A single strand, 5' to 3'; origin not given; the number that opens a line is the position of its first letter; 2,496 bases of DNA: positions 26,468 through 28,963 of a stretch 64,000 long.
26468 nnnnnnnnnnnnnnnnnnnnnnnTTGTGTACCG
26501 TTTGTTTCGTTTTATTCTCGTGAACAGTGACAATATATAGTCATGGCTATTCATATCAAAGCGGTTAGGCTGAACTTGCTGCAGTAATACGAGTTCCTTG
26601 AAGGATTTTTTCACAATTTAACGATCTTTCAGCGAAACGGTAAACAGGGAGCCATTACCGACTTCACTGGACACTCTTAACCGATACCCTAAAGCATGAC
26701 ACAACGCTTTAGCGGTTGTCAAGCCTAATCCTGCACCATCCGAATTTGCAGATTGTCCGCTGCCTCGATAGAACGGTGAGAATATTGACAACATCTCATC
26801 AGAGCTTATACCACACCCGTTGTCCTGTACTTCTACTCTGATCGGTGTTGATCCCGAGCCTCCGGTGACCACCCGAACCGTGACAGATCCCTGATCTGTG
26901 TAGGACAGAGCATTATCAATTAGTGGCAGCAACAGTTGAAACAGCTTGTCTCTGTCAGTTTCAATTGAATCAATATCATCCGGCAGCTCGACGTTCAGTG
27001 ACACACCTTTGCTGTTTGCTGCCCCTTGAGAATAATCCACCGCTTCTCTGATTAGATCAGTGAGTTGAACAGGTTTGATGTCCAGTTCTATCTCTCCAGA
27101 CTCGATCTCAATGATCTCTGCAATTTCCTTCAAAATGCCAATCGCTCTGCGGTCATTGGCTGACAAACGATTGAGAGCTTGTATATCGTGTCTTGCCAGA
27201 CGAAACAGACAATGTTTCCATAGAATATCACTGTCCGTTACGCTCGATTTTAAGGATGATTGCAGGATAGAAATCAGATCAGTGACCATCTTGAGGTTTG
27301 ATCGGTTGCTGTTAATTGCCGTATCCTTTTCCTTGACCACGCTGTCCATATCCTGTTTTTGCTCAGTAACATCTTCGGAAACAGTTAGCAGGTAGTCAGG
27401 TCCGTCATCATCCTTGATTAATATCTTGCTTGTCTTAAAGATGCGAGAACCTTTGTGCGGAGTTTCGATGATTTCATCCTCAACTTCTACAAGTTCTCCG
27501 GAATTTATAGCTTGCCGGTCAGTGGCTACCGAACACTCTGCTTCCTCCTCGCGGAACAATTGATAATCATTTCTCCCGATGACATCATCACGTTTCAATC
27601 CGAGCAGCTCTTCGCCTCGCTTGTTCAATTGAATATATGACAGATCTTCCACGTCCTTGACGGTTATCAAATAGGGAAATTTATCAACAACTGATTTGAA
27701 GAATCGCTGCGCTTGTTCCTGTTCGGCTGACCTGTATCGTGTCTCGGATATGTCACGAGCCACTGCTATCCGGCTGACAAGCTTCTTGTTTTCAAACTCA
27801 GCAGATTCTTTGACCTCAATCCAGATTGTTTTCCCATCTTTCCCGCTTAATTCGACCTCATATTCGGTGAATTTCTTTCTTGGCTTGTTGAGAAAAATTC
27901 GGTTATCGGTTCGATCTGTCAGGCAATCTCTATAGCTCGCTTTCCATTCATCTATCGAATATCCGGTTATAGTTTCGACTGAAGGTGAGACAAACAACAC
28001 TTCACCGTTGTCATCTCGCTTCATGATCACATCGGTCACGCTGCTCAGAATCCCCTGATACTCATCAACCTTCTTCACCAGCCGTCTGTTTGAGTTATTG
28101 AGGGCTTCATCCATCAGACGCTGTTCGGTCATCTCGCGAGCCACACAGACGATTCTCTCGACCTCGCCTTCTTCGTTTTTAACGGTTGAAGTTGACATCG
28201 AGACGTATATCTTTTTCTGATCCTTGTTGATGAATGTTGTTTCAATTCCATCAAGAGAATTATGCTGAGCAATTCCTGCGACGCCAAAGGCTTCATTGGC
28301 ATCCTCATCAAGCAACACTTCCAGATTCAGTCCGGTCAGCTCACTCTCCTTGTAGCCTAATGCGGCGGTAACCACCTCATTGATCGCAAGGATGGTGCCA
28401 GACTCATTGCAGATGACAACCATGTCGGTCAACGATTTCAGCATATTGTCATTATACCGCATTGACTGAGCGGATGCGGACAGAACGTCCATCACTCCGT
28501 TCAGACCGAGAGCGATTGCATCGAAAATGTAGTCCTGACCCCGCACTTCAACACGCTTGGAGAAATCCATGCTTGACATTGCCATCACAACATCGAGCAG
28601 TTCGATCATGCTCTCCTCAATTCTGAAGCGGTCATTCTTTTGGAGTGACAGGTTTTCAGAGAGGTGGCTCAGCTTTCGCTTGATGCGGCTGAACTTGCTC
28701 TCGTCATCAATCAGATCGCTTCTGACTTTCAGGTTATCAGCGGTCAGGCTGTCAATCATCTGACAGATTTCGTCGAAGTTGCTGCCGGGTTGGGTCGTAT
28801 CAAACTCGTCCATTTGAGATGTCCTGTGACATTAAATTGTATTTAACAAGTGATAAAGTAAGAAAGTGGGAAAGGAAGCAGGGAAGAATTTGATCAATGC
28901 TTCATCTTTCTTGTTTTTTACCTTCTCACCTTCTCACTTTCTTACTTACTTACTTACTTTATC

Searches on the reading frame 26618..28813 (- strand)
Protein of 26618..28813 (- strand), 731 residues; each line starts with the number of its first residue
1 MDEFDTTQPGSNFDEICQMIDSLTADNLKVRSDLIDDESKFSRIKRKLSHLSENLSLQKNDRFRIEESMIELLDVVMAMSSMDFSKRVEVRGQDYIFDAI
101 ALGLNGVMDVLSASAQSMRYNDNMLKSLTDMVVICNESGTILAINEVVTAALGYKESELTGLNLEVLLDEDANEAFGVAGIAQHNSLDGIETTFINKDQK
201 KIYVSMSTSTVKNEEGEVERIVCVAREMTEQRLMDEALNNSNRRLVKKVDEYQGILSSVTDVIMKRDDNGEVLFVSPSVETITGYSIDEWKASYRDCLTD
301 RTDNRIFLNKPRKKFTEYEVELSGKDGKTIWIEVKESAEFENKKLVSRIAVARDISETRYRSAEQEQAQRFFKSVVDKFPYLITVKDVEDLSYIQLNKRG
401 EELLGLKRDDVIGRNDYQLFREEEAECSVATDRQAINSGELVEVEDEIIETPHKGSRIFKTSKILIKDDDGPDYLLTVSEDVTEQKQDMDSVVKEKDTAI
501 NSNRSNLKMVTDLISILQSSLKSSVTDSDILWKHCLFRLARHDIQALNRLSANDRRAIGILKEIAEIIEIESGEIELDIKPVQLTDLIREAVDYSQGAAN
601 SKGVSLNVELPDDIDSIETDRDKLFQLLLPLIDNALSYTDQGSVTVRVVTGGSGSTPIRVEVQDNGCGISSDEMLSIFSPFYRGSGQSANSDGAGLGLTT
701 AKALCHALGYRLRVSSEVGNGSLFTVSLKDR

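Call 59: search_protein_families(library=pfam, proteins=[window:26618-28813:-], max_evalue=0.000001)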
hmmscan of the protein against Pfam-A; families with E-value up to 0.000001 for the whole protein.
window:26618-28813:- (731 aa): 6 families
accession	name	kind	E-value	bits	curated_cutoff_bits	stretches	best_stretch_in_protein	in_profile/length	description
PF13426.13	PAS_9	-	1.9e-33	115.3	27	3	130-230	2-103/103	PAS domain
PF00989.32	PAS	-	1.4e-23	83.5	22.6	1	122-227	4-112/113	PAS fold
PF02518.31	HATPase_c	-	1.3e-21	77.5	26.4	1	620-729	2-108/111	Histidine kinase-, DNA gyrase B-, and HSP90-like ATPase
PF08448.16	PAS_4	-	2.2e-18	66.9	23.1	1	377-486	2-109/110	PAS fold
PF13188.13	PAS_8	-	1.5e-09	37.9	21.8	0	371-427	2-54/65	PAS domain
PF08447.18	PAS_3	-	5.3e-09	36.7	25.6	0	142-225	2-89/89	PAS fold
